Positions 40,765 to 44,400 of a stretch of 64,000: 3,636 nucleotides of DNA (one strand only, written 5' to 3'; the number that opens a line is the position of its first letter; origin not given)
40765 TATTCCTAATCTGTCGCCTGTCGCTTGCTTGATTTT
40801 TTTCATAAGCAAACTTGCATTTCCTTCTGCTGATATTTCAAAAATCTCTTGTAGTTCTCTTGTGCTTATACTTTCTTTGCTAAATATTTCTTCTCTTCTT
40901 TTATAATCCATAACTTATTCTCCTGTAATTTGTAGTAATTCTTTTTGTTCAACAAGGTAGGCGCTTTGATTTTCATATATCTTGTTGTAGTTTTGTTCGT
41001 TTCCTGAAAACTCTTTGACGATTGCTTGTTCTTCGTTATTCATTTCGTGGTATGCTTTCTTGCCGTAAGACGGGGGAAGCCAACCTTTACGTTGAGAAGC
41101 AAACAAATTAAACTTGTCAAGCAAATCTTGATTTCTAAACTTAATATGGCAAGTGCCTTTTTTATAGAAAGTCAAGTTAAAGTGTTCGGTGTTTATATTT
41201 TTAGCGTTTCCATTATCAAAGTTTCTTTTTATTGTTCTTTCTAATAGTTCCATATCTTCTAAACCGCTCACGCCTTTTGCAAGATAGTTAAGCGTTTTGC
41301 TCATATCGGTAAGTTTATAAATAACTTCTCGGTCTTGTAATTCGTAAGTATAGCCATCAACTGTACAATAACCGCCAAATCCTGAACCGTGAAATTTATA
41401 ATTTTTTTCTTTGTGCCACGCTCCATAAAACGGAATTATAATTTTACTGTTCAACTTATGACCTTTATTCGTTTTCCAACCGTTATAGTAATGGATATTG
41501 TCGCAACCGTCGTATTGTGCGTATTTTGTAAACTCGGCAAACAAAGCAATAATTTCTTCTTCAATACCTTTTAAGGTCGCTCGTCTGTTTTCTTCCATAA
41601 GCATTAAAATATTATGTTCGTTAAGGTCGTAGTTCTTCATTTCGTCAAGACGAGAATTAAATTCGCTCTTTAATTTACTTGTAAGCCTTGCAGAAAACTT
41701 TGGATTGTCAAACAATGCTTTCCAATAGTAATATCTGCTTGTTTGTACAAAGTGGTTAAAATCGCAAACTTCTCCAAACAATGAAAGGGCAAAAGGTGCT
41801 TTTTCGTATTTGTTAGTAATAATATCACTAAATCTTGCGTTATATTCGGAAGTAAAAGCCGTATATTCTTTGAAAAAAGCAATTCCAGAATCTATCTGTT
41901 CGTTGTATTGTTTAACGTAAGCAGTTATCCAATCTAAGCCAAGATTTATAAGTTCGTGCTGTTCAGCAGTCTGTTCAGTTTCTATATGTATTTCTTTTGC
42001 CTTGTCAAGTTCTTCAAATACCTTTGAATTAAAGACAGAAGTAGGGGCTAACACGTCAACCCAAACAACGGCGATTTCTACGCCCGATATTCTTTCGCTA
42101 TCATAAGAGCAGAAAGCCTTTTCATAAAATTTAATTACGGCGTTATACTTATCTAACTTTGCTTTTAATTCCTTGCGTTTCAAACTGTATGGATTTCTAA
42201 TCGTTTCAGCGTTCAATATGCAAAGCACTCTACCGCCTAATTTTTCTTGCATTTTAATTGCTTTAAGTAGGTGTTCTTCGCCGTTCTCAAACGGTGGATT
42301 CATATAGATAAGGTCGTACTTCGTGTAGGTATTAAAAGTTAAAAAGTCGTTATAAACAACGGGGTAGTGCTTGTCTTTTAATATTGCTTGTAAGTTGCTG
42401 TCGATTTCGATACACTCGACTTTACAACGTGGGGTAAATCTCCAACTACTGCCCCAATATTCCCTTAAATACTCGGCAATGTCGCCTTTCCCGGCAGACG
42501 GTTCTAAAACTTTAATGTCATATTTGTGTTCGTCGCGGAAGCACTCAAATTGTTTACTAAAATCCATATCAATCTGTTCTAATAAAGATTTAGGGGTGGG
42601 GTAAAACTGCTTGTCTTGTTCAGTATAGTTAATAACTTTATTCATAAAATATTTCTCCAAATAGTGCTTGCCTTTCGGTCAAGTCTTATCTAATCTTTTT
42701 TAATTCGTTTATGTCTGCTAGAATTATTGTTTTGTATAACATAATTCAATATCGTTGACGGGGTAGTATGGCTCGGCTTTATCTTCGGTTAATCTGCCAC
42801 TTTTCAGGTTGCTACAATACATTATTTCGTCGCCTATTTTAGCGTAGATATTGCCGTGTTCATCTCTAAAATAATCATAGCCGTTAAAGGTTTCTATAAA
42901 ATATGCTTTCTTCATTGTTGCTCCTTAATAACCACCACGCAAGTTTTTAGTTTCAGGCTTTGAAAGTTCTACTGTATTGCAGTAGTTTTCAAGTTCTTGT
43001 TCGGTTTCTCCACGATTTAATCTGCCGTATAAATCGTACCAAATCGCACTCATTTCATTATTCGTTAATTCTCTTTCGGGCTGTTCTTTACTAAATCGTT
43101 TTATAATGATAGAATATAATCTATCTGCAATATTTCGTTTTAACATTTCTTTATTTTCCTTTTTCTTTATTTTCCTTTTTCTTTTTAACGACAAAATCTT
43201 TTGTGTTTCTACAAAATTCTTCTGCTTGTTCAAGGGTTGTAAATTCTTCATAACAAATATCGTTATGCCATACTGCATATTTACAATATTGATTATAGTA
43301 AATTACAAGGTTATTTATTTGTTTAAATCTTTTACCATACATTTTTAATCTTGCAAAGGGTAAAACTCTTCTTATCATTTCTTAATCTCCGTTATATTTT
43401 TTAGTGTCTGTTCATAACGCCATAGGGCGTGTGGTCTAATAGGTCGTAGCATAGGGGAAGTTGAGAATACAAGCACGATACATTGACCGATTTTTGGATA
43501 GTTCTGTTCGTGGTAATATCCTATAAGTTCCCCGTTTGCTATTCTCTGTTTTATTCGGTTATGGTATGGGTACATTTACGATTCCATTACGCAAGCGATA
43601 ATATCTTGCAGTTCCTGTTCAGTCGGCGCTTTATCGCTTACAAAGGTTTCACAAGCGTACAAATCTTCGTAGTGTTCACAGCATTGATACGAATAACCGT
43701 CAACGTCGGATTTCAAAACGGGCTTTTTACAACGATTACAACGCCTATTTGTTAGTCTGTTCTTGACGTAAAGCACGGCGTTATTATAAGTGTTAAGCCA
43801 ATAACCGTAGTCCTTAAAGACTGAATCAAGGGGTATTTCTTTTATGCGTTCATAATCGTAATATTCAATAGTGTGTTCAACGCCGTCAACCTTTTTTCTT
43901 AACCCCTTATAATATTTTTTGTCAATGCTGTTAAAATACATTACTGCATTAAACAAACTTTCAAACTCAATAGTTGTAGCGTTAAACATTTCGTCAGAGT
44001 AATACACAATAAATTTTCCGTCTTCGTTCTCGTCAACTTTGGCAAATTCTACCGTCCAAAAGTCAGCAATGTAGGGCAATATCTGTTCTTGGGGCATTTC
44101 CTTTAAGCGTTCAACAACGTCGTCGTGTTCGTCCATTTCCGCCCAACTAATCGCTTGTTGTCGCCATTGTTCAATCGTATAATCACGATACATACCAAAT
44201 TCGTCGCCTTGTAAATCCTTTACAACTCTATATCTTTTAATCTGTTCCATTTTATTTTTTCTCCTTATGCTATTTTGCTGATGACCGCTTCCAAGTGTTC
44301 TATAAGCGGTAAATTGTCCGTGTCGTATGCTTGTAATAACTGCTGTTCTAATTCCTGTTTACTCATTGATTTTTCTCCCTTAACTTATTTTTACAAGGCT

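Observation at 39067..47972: Dense, strictly single-orientation array of the hexamer GAACAG confined to the leftward accessory block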

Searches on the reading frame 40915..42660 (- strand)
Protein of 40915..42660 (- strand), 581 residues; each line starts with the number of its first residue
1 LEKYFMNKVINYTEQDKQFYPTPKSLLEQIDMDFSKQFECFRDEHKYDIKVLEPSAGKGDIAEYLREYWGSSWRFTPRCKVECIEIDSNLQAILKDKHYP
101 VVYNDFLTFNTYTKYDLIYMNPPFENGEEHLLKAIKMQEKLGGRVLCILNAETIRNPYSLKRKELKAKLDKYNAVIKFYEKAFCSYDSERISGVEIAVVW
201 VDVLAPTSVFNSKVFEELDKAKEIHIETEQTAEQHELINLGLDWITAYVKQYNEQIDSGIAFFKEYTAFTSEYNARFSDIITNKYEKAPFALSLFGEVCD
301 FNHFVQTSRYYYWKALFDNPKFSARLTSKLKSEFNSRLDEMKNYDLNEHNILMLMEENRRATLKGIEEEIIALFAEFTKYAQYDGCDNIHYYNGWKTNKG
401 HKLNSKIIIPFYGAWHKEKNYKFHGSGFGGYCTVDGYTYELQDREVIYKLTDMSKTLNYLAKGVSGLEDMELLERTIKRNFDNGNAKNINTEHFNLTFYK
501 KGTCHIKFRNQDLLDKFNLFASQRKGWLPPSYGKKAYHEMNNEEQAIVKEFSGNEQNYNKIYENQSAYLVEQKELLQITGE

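Call 5: search_protein_families(library=pfam, proteins=[window:40915-42660:-], max_evalue=0.01)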
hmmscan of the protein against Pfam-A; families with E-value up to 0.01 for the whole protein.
window:40915-42660:- (581 aa): 3 families
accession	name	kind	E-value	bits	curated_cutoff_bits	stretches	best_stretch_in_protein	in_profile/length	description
PF13708.11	DUF4942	-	3.6e-27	95.7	25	1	312-526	8-189/190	Domain of unknown function (DUF4942)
PF08890.17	Phage_TAC_5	-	0.00018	21.9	27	1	446-519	19-94/135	Phage XkdN-like tail assembly chaperone protein, TAC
PF05869.16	Dam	-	0.0044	17.1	28.1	0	110-163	55-108/169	DNA N-6-adenine-methyltransferase (Dam)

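Call 6: search_protein_families(library=phrogs, proteins=[window:40915-42660:-], max_evalue=0.001)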
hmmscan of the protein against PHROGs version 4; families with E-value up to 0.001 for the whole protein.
window:40915-42660:- (581 aa): 12 families
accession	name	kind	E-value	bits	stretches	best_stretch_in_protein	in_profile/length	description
phrog_32703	-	unknown function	1.1e-28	101.2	1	15-532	7-476/480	-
phrog_6263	-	other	9e-21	75.1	1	16-153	391-511/548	DNA methyltransferase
phrog_18947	-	unknown function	3.6e-18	65.3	1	19-202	569-735/1537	-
phrog_15406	-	other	3.8e-18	65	1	17-173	1249-1388/2789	DNA methyltransferase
phrog_9793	-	unknown function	1.5e-17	64.2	1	18-200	604-768/772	-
phrog_22901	-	unknown function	3.8e-16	58.6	1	18-212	634-812/1394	-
phrog_11358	-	unknown function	1.6e-15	56.2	1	18-174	1847-1985/3431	-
phrog_799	-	other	2.1e-10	41.4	1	10-138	205-307/458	DNA methyltransferase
phrog_31814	-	other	1.6e-06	29.3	1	16-107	8-78/95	DNA methyltransferase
phrog_10691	-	unknown function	3.7e-05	21.3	1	45-146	2377-2472/3925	-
phrog_5143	-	unknown function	4.8e-05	21.6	1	44-149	1819-1918/2204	-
phrog_3820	-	other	0.00017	21.8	1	46-126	66-140/255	DNA methyltransferase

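Call 14: find_related_loci(query=window:40915-42660:-, collection=viral_contigs, flank=10000)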
Query window:40915-42660:- (581 aa) in viral_contigs; peptide patterns used: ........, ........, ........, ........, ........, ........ (x = any residue, [..] = any of these).
7 stretches matched a pattern, but none encodes a relative of the query by tblastn (E <= 1e-3).

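Call 16: find_homologous_proteins(query=window:40915-42660:-)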
Query window:40915-42660:- (581 aa): 3014 proteins with E <= 0.001 among 8000 candidates; the best 120 are listed.
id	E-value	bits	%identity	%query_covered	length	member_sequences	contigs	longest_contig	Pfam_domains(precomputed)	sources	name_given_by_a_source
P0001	0.0e+0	1332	100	99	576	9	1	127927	PF13708.12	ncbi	-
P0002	0.0e+0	1176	90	99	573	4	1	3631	PF13708.12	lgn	-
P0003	0.0e+0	1169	90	99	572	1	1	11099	PF13708.12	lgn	-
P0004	0.0e+0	1156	89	99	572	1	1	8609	PF13708.12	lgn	-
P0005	1.5e-264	897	70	99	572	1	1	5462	PF13708.12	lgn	-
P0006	9.0e-263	891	69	99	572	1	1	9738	PF13708.12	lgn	-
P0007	1.7e-258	877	67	99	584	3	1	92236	PF13708.12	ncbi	-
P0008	4.7e-258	876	67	99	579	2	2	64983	PF13708.12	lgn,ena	-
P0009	5.0e-256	869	66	99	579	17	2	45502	PF13708.12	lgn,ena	-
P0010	8.3e-252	855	64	99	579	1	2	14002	PF13708.12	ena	-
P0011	1.1e-250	851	67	98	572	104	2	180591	PF13708.12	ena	-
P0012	8.2e-247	839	63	98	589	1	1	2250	PF13708.12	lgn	-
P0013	6.8e-245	832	63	99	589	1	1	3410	PF13708.12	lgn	-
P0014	1.4e-244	831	62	99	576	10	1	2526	PF13708.12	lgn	-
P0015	1.7e-244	831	63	98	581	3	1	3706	PF13708.12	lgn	-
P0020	9.9e-237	805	59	99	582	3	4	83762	PF13708.12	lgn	-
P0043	1.1e-154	534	46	99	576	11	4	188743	PF13708.12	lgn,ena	-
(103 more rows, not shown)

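Call 17: find_encoding_contigs(protein=P0001, flank=10000, max_places=3)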
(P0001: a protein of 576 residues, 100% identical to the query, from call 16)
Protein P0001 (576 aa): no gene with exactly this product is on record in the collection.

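Call 18: find_encoding_contigs(protein=P0007, flank=10000, max_places=3)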
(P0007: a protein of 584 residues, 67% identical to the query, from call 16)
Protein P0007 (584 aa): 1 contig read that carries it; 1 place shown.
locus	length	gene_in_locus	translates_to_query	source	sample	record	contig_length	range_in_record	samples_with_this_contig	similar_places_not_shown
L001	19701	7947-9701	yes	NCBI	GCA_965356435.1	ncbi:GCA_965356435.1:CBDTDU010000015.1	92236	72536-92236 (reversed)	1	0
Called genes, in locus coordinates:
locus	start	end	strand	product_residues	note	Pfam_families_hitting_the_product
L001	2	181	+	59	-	?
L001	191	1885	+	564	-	PF14262:Cthe_2159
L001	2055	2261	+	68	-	PF14205:Cys_rich_KTR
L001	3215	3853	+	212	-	-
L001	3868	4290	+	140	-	PF24692:DUF7659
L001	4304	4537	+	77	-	PF14207:DpnD-PcfM (weak)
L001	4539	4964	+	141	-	-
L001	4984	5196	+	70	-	-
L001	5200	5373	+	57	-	-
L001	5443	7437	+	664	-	PF22745:Nlig-Ia, PF01653:DNA_ligase_aden, PF03120:OB_DNA_ligase, PF00533:BRCT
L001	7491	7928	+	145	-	-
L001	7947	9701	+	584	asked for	PF13708:DUF4942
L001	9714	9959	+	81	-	-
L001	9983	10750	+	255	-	PF14081:DUF4262 (faint), PF14191:YodL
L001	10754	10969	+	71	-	-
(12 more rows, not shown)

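Call 20: find_encoding_contigs(protein=P0003, flank=10000, max_places=3)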
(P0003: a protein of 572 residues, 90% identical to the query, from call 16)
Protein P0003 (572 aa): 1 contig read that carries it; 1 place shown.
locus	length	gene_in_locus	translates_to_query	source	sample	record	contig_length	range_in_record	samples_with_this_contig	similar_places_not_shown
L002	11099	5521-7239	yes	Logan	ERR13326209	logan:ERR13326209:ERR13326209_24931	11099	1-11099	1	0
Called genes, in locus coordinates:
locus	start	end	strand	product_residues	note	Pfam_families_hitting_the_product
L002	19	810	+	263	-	PF24692:DUF7659 (weak)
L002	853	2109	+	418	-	PF18840:LPD25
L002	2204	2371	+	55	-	-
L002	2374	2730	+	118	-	-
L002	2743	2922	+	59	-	-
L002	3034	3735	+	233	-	-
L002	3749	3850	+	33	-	-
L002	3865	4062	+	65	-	-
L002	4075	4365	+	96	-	-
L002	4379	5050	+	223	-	-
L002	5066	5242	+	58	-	-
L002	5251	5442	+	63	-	-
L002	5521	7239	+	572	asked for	PF13708:DUF4942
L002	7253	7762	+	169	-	-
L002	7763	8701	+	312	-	PF02899:Phage_int_SAM_1 (weak), PF00589:Phage_integrase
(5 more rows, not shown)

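Call 21: find_encoding_contigs(protein=P0004, flank=10000, max_places=3)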
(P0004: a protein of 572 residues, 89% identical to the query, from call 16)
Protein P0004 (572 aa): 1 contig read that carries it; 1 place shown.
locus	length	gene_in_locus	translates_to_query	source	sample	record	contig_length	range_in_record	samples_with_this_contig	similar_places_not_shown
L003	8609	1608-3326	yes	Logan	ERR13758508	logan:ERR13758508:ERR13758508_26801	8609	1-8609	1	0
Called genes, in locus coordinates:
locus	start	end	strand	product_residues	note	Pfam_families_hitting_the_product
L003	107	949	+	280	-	-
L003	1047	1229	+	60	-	-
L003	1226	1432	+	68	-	-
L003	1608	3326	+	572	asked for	PF13708:DUF4942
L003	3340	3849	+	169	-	-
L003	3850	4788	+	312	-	PF02899:Phage_int_SAM_1, PF00589:Phage_integrase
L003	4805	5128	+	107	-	-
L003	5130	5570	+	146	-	-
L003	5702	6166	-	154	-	-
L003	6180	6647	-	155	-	-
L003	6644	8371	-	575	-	-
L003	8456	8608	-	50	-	?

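Call 22: find_encoding_contigs(protein=P0008, flank=10000, max_places=3)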
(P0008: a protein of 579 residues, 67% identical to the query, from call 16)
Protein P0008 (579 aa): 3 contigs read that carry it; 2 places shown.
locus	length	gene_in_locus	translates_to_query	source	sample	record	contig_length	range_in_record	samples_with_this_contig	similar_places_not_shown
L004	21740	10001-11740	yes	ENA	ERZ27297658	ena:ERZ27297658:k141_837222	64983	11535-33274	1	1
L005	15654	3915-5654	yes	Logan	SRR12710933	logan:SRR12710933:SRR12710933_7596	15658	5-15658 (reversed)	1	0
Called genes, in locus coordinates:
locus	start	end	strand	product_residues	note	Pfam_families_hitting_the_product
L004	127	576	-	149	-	-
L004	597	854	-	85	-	-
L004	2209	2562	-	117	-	-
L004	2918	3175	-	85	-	PF21825:Sequestin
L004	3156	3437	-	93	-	-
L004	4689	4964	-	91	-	-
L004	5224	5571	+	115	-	-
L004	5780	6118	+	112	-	-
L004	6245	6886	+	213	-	-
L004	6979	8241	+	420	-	PF18840:LPD25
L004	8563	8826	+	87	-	-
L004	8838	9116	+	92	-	-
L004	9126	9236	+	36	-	-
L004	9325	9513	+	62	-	PF14192:DUF4314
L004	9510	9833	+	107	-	-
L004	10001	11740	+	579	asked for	PF13708:DUF4942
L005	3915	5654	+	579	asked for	PF13708:DUF4942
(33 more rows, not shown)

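Call 42: find_encoding_contigs(protein=P0011, flank=10000, max_places=2)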
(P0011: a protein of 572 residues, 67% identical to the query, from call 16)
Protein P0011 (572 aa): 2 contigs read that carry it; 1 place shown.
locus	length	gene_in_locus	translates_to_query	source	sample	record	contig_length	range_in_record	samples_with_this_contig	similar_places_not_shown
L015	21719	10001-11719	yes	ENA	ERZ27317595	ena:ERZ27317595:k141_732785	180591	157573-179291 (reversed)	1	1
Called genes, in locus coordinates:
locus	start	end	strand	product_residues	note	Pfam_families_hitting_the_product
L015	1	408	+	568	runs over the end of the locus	?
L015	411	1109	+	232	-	-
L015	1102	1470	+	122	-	-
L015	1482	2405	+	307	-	-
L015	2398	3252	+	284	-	PF20188:DUF6551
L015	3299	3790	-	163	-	PF24716:WapI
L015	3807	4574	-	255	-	-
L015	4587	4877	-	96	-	-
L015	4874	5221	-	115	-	-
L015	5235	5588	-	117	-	-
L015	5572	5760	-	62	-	-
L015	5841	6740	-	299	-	PF13166:AAA_13 (weak), PF13476:AAA_23 (weak), PF00005:ABC_tran (faint), PF02463:SMC_N, PF13304:AAA_21, PF13175:AAA_15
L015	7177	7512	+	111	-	-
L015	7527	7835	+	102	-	PF14216:DUF4326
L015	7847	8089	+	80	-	-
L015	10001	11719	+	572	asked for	PF13708:DUF4942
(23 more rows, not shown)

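Call 43: find_encoding_contigs(protein=P0020, flank=10000, max_places=2)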
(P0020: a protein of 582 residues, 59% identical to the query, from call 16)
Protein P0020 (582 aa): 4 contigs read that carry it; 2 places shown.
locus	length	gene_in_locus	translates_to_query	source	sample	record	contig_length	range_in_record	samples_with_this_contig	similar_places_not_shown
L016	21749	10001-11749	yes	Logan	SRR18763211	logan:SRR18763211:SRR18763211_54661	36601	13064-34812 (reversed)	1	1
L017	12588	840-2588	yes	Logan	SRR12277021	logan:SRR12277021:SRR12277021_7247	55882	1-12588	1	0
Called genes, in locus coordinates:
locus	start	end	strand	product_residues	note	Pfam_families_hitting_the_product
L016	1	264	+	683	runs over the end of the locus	?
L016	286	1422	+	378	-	PF14659:Phage_int_SAM_3, PF00589:Phage_integrase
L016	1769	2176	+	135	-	-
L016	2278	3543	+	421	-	PF02463:SMC_N (faint), PF13175:AAA_15 (faint), PF13304:AAA_21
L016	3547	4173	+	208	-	PF13707:RloB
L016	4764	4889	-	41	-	-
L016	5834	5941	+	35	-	-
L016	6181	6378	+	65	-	-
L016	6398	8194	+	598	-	PF18847:LPD29 (weak)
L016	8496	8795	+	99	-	-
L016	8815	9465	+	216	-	-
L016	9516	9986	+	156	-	PF03013:Pyr_excise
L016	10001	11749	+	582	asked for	PF13708:DUF4942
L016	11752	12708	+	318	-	PF02899:Phage_int_SAM_1, PF00589:Phage_integrase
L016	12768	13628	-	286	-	-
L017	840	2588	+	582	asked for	PF13708:DUF4942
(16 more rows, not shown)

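Call 44: find_encoding_contigs(protein=P0043, flank=10000, max_places=2)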
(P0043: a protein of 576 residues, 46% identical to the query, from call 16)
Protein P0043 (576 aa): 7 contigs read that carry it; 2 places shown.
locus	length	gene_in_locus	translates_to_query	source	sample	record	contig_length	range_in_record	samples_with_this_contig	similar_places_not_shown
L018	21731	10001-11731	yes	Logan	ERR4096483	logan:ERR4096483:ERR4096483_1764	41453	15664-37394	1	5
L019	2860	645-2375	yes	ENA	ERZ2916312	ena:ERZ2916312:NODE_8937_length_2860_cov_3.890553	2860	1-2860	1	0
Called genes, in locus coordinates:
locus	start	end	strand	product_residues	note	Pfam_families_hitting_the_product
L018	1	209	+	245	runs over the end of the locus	-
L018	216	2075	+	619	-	PF07728:AAA_5 (faint)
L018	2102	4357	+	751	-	PF11775:CobT_C (weak)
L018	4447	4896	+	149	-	-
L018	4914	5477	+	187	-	-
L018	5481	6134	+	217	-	-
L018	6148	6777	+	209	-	-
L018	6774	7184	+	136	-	-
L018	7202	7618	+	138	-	-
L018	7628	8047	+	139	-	-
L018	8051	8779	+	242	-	-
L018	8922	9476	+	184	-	-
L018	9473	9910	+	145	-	-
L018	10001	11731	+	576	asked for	PF13708:DUF4942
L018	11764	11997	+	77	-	-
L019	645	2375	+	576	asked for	PF13708:DUF4942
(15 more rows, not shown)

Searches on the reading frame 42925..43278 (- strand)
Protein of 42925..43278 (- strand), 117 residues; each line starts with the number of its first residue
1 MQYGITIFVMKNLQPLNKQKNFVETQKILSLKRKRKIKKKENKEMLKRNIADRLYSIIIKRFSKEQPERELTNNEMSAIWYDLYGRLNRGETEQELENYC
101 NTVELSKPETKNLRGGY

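Call 5: search_protein_families(library=pfam, proteins=[window:42925-43278:-], max_evalue=0.01)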
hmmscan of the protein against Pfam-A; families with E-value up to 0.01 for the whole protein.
window:42925-43278:- (117 aa): 0 families

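Call 6: search_protein_families(library=phrogs, proteins=[window:42925-43278:-], max_evalue=0.001)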
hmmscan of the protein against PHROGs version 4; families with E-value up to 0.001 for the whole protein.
window:42925-43278:- (117 aa): 0 families

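Call 78: search_protein_families(library=ncbifam, proteins=[window:42925-43278:-], max_evalue=0.01)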
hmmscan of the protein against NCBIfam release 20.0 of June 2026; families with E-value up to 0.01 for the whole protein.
window:42925-43278:- (117 aa): 1 family
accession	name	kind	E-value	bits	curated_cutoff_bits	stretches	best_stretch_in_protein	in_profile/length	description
NF001688.0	PRK00448.1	equivalog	0.0017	16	873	1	16-109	236-327/1445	PolC-type DNA polymerase III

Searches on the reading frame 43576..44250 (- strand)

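Call 5: search_protein_families(library=pfam, proteins=[window:43576-44250:-], max_evalue=0.01)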
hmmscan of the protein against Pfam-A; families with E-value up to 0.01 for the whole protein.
window:43576-44250:- (224 aa): 0 families

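Call 6: search_protein_families(library=phrogs, proteins=[window:43576-44250:-], max_evalue=0.001)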
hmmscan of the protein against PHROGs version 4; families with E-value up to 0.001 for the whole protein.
window:43576-44250:- (224 aa): 1 family
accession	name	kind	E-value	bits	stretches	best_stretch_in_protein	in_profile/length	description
phrog_4173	-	unknown function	0.00026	20.9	1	169-203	16-50/323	-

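Call 78: search_protein_families(library=ncbifam, proteins=[window:43576-44250:-], max_evalue=0.01)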
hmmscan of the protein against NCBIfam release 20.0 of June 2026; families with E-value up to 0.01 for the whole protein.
window:43576-44250:- (224 aa): 0 families
